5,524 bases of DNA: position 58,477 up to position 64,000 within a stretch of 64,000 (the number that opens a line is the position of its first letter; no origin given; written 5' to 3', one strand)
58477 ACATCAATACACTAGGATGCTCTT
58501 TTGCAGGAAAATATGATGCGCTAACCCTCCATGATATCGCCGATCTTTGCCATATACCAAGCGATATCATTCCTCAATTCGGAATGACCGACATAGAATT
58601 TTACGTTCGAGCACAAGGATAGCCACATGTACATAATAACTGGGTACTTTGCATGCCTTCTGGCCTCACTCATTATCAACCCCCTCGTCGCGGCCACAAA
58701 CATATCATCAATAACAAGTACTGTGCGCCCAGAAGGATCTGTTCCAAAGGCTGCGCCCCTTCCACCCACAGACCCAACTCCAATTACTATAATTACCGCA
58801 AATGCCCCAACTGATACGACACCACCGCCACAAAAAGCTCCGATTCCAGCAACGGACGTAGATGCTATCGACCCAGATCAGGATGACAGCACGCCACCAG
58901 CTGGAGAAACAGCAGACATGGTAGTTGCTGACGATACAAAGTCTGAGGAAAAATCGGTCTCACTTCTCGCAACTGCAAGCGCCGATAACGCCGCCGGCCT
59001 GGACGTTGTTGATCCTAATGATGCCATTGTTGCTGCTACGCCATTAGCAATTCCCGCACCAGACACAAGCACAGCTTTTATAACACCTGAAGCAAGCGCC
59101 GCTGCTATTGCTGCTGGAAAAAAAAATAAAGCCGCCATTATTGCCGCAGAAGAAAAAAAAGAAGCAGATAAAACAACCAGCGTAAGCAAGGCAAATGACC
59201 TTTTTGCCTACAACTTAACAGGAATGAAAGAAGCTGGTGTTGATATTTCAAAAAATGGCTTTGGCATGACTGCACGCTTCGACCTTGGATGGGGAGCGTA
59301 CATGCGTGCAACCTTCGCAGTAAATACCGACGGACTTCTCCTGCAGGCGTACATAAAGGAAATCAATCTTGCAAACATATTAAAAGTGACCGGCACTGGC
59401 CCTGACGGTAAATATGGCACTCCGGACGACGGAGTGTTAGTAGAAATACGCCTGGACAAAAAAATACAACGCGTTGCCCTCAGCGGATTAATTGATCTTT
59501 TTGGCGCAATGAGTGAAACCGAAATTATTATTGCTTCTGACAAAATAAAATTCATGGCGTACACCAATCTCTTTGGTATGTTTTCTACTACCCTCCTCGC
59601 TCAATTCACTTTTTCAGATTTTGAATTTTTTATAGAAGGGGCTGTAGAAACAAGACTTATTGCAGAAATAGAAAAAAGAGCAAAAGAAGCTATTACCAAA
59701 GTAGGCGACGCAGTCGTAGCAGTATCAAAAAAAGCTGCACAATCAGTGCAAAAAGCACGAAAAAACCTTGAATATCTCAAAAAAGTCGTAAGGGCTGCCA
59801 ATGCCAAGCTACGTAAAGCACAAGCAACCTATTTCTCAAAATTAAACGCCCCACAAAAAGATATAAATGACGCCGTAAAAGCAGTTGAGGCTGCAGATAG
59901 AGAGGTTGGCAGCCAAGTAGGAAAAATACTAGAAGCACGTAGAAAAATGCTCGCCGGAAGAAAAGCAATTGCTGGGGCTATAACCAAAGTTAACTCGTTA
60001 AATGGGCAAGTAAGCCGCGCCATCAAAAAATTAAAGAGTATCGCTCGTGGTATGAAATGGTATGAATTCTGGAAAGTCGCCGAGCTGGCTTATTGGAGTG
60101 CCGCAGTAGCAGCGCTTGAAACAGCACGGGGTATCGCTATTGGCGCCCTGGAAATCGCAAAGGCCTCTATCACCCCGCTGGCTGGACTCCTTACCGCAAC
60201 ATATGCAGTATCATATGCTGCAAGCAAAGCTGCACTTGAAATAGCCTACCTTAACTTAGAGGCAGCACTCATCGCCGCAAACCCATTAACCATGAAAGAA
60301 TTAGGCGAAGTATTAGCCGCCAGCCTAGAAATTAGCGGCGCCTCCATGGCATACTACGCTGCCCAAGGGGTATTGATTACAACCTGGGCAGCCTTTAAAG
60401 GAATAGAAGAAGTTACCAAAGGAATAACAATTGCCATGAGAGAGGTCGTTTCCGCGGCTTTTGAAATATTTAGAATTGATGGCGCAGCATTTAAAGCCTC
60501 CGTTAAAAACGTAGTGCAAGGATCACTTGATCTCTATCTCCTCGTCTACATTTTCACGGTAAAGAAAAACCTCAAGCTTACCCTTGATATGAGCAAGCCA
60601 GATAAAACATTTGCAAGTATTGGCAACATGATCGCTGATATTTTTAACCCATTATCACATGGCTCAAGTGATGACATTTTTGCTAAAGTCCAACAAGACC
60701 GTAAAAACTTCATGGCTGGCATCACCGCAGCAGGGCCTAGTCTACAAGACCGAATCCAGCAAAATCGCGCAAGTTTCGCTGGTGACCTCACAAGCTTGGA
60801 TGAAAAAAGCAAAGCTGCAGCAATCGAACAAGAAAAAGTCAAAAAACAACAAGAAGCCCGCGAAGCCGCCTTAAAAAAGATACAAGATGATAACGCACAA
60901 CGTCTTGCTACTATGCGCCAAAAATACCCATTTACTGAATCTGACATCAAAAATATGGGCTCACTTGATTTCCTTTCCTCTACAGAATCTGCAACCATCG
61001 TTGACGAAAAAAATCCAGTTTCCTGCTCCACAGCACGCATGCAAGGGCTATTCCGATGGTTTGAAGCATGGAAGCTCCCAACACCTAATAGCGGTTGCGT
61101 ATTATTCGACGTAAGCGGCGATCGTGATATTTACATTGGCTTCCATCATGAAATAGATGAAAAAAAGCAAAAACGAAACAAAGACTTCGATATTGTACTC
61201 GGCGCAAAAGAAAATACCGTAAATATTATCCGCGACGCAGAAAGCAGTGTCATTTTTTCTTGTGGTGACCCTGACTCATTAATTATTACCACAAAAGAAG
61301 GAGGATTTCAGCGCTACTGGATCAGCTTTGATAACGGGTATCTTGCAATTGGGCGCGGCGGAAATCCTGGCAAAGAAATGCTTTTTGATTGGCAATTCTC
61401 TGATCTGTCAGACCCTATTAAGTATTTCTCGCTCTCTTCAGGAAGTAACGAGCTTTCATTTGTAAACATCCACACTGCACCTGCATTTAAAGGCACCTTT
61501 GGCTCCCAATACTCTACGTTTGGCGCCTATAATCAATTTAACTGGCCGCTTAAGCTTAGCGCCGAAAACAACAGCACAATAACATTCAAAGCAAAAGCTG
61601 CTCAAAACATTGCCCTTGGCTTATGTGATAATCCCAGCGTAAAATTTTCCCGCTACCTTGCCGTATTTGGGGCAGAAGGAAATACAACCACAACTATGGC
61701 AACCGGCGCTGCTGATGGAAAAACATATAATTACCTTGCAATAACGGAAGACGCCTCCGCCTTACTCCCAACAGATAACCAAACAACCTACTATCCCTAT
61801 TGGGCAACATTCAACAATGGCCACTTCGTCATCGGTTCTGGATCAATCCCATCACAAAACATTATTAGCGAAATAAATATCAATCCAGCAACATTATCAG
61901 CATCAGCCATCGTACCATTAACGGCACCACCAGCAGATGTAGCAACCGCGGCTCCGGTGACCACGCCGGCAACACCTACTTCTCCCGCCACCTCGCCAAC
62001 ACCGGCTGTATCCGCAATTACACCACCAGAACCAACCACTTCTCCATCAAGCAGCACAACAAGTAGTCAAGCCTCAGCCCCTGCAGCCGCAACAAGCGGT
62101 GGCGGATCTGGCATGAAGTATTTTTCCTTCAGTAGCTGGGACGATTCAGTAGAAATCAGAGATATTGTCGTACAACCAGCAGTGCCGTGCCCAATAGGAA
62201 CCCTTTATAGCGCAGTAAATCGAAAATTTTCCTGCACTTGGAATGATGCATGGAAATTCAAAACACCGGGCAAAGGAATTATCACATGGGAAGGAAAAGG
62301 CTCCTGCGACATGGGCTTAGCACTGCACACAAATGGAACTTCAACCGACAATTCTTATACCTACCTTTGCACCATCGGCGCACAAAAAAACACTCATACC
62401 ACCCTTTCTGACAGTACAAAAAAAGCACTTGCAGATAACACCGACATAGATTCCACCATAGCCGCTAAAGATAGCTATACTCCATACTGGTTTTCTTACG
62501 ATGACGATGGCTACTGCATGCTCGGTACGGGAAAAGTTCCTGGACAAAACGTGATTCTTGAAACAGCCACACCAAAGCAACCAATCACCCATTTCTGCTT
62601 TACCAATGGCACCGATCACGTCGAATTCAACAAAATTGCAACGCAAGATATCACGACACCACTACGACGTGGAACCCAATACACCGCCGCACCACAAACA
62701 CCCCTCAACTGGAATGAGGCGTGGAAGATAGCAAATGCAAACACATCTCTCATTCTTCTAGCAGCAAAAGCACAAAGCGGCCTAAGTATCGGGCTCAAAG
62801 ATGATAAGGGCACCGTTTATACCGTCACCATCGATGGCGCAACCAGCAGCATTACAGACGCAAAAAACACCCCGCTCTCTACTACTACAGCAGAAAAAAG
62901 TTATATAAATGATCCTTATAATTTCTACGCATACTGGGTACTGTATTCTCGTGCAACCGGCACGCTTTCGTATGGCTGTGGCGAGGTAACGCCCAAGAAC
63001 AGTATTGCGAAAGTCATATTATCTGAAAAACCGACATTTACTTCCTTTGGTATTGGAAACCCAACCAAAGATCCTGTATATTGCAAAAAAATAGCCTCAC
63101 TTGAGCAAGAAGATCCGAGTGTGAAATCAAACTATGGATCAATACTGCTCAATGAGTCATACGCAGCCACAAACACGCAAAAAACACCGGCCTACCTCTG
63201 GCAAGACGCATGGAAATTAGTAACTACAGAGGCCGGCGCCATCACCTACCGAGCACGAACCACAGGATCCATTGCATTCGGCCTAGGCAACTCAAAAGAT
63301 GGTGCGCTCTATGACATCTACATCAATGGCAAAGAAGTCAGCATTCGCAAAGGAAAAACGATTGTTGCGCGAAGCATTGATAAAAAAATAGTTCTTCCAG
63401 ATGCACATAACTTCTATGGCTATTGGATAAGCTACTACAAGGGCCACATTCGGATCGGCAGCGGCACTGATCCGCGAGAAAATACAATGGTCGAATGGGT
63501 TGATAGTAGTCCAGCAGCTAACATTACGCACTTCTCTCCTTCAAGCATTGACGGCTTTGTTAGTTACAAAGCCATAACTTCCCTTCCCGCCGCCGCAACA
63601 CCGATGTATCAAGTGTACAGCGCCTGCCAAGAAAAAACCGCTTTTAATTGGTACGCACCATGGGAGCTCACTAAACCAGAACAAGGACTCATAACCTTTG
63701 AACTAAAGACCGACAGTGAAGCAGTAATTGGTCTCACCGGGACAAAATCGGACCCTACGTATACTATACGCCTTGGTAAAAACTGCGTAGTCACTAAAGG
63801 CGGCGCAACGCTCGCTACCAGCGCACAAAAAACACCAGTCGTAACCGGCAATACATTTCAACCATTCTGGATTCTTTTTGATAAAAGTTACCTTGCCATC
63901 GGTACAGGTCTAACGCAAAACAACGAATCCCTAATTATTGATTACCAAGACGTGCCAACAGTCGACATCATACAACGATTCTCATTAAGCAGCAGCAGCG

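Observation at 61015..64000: At least six tandem FAMeT-like (Methyltransf_FA-like) modules in a giant secreted protein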

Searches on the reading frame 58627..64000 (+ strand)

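Call 4: search_protein_families(library=pfam, proteins=[window:58627-64000:+], max_evalue=1)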
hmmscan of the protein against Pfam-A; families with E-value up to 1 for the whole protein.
window:58627-64000:+ (1791 aa): 2 families
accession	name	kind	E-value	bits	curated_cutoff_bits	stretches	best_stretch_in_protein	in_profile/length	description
PF12248.16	Methyltransf_FA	-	1.5e-28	99.7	24.2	3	811-947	7-136/140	Farnesoic acid 0-methyl transferase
PF17279.8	DUF5344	-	0.68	10.9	27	0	350-430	9-87/87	Family of unknown function (DUF5344)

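Call 8: find_homologous_proteins(query=window:58627-64000:+)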
Query window:58627-64000:+ (1791 aa): 4 proteins with E <= 0.001 among 8000 candidates.
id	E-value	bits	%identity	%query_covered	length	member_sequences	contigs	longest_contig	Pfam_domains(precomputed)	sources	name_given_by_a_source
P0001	0.0e+0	3841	93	100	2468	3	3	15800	PF12248.17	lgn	-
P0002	0.0e+0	2889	71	61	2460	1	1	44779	PF12248.17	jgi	-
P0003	0.0e+0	1625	44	94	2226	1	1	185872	PF12248.17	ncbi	-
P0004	0.0e+0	1610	44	95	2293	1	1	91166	PF12248.17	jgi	-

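Call 11: find_encoding_contigs(protein=P0003, flank=10000, max_places=3)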
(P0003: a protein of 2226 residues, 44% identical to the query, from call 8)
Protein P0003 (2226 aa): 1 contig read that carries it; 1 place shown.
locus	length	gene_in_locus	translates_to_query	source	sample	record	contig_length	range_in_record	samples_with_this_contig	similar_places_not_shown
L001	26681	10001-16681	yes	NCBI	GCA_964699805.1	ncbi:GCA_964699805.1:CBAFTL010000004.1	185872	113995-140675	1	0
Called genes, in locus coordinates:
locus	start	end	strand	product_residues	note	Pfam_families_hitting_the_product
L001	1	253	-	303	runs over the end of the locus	PF03755:YicC-like_N, PF08340:YicC-like_C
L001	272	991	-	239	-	PF20772:TACO1_YebC_N, PF01709:Transcrip_reg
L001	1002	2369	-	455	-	PF00474:SSF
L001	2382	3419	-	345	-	PF05496:RuvB_N, PF00004:AAA, PF07728:AAA_5 (faint), PF13173:AAA_14 (faint), PF17864:AAA_lid_4, PF05491:WHD_RuvB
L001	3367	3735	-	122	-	-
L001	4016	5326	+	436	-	-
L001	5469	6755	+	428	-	PF05697:Trigger_N (weak)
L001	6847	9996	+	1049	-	-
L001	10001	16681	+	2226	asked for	PF12248:Methyltransf_FA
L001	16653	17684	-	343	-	PF04392:ABC_sub_bind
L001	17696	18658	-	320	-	PF04392:ABC_sub_bind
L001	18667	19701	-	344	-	PF04392:ABC_sub_bind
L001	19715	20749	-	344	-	PF04392:ABC_sub_bind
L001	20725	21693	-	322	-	PF04392:ABC_sub_bind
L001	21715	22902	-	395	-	PF04392:ABC_sub_bind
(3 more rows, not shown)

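Call 12: find_encoding_contigs(protein=P0001, flank=10000, max_places=3)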
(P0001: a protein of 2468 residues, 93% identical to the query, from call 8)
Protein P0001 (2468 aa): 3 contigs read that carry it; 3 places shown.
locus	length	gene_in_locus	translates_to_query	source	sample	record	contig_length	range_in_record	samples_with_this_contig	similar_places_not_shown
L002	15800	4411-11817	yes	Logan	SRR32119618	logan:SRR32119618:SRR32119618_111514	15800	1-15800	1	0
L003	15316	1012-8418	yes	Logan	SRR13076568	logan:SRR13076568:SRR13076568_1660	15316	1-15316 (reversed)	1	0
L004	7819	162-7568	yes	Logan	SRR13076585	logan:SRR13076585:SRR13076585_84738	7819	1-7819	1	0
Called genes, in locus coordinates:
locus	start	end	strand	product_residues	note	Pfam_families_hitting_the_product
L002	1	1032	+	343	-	?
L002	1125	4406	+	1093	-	-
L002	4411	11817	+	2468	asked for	PF12248:Methyltransf_FA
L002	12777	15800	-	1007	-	?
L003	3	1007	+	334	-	?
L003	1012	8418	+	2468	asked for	PF12248:Methyltransf_FA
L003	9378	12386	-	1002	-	PF00675:Peptidase_M16, PF05193:Peptidase_M16_C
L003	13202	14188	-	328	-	PF04392:ABC_sub_bind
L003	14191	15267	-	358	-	PF04392:ABC_sub_bind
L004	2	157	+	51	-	?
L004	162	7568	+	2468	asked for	PF12248:Methyltransf_FA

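Call 18: find_related_loci(query=A1, collection=genome_contigs, flank=10000)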
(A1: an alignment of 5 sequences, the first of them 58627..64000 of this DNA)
Query A1 (1791 aa) in genome_contigs; peptide patterns used: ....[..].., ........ (x = any residue, [..] = any of these).
349 stretches matched a pattern; 5 encode a relative of the query (tblastn E <= 1e-3); 5 distinct loci.
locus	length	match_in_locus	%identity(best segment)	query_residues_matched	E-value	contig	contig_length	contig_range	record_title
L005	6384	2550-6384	93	1-1789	0e+0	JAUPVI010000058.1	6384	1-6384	MAG: Candidatus Dependentiae bacterium isolate erpe_2018_sw_30hr_WHONDRS-SW48-000095_A_bin.46 scaffold_3929, whole genom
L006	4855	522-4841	48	143-1791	0e+0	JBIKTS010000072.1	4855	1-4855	MAG: Candidatus Babeliales bacterium isolate ME2015-07-30_3300044647_group6_bin135 Rohwer_bin1430_scaffold_3125_c2, whol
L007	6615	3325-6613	42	30-1769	0e+0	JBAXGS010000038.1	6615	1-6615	MAG: bacterium isolate ELA303 MAG303_38, whole genome shotgun sequence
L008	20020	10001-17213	58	61-1791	0e+0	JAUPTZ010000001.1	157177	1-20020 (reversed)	MAG: Candidatus Dependentiae bacterium isolate erpe_2018_sw_6hr_WHONDRS-SW48-000087_B_bin.4 scaffold_843653, whole genom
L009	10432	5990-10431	30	40-1789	9e-110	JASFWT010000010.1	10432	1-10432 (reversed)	MAG: Candidatus Dependentiae bacterium isolate D0608WATERmetaG_Bin_48 D0608WATERmetaG_FD_scaffold_2259_c1, whole genome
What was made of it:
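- Related loci are Dependentiae/Babeliales MAGs (call 18).
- Tried and rejected: A second scan with the family alignment found five Dependentiae loci (call 18).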

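Call 68: search_protein_families(library=ncbifam, proteins=[P0001], max_evalue=0.1)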
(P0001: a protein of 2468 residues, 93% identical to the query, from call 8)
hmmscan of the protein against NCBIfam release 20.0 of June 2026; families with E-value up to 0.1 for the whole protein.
P0001 (2468 aa): 1 family
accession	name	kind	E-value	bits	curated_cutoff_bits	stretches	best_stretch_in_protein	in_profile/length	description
NF038317.1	DISARM_DrmD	equivalog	0.015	13.6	610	1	367-769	637-1004/1021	DISARM system SNF2-like helicase DrmD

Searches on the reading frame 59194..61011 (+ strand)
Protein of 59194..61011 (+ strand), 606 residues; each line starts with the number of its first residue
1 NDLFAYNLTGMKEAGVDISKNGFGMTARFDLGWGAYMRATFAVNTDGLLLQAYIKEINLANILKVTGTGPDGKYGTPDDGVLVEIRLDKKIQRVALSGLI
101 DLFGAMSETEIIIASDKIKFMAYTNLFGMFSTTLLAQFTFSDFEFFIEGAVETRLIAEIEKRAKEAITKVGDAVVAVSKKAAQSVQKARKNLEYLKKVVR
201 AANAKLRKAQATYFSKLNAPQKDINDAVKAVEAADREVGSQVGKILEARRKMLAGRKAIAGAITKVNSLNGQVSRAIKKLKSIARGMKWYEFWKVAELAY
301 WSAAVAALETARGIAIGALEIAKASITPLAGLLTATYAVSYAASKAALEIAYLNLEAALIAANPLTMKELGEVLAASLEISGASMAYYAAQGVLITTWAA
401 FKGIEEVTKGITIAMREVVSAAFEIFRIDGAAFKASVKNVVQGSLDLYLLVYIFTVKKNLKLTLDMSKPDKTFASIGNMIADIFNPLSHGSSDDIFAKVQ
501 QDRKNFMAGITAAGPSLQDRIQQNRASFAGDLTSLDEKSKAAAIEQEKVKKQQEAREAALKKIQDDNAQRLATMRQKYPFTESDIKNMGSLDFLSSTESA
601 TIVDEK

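Call 46: search_protein_families(library=pfam, alignment_id=A3, max_evalue=1)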
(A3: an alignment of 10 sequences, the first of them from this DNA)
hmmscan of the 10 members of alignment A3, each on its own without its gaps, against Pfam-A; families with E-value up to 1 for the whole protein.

A. member 1, seq(606 aa): 2 families
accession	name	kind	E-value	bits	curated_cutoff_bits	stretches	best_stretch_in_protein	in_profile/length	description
PF10241.14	KxDL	-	0.13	13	27.2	0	178-209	50-81/86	Uncharacterized conserved protein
PF05276.19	SH3BP5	-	0.29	11.3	25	1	177-266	76-170/231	SH3 domain-binding protein 5 (SH3BP5)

B. families by the number of members that match (of 10 scanned): 85 families (the first 25 are shown)
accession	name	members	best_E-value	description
PF10241.14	KxDL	4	0.073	Uncharacterized conserved protein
PF06103.16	DUF948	3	0.00019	Bacterial protein of unknown function (DUF948)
PF05276.19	SH3BP5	3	0.0046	SH3 domain-binding protein 5 (SH3BP5)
PF04513.17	Baculo_PEP_C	3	0.0059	Baculovirus polyhedron envelope protein, PEP, C terminus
PF07889.17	DUF1664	3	0.019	Protein of unknown function (DUF1664)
PF05478.16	Prominin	3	0.086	Prominin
PF07926.17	TPR_MLP1_2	2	0.00037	TPR/MLP1/MLP2-like protein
PF20849.2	TelK_muzzle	2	0.015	Protelomerase, muzzle domain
PF20878.2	REST_helical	2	0.016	Helical region in REST corepressor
PF05791.16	Bacillus_HBL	2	0.02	Bacillus haemolytic enterotoxin (HBL)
PF04108.17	ATG17_like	2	0.043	Autophagy protein ATG17-like domain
PF04906.18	Tweety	2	0.053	Tweety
PF12259.13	Baculo_F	2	0.082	Baculovirus F protein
PF08700.17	VPS51_Exo84_N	2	0.16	Vps51/EXO84/COG1 N-terminal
PF00700.27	Flagellin_C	2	0.17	Bacterial flagellin C-terminal helical region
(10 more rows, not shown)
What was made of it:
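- Two of the ten aligned N-terminal regions give weak matches to Bacillus HBL, at E 0.02 (call 46). The HBL and ApoLp-III matches are at noise level among many coiled-coil families (call 46).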

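Call 54: predict_structure(alignment_id=A3)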
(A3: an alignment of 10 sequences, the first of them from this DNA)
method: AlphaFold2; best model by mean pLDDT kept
length: 606 residues; sequences in the alignment: 10
mean_pLDDT: 55.1   pTM: 0.28
mean pLDDT of the five models: 55.1, 49.6, 44.0, 42.9, 36.9
residues with pLDDT >= 90: 0; 70-90: 59; 50-70: 334; < 50: 213
segments of 3 or more residues with pLDDT < 50: 1-6, 32-35, 70-78, 103-105, 125-133, 135-174, 287-311, 313-315, 410-426, 453-455, 475-477, 483-486, 488-493, 506-535, 578-580, 587-606
pLDDT, mean of each block of 10 residues (from residue 1): 49 63 67 53 70 62 57 48 65 63 55 59 46 48 46 45 44 49 64 72 72 61 56 67 68 68 63 60 51 35 41 49 56 55 55 52 56 60 59 54 50 42 46 54 56 54 54 48 48 49 48 38 38 51 73 79 78 59 49 40 32
secondary structure, 60 per line:
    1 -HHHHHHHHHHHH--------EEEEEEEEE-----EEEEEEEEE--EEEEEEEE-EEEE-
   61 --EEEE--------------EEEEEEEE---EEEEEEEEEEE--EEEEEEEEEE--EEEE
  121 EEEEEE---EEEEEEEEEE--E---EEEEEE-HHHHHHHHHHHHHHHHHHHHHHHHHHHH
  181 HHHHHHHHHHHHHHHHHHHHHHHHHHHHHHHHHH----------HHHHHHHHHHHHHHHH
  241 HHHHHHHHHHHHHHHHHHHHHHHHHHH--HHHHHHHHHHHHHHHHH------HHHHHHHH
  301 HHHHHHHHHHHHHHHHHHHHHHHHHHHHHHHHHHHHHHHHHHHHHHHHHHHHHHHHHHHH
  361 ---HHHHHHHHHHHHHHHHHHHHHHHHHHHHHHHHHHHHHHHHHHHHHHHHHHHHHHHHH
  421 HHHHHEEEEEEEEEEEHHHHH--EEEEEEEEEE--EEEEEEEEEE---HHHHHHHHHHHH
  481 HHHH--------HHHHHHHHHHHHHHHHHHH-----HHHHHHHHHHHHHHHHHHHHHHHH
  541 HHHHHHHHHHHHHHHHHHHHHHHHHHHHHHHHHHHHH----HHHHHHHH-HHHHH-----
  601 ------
elements in order (helices of 4 or more, strands of 3 or more residues): H2-13 E22-30 E36-44 E47-54 E56-59 E63-66 E81-88 E92-102 E105-114 E117-126 E130-139 E146-151 H153-214 H225-267 H270-286 H293-360 H364-425 E426-436 H437-441 E444-453 E456-465 H469-484 H493-511 H517-577 H582-589 H591-595
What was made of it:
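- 59257..60588 (+): Lineage-specific N-terminal domain: a beta module (aa 211-340), about 270 aa of long Ala-rich helices (aa 342-614), and three further strands (aa 615-654). Secondary structure taken from a low-confidence AF2 model (pLDDT 55, call 54).
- The N-terminal domain could not be modelled (pLDDT 55, call 54), so the anchoring role is a guess. The model is unreliable (call 54).
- Tried and rejected: The AF2 model was poor (pLDDT 55, pTM 0.28; call 54), so I ran no fold search on it and used only its secondary-structure layout.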
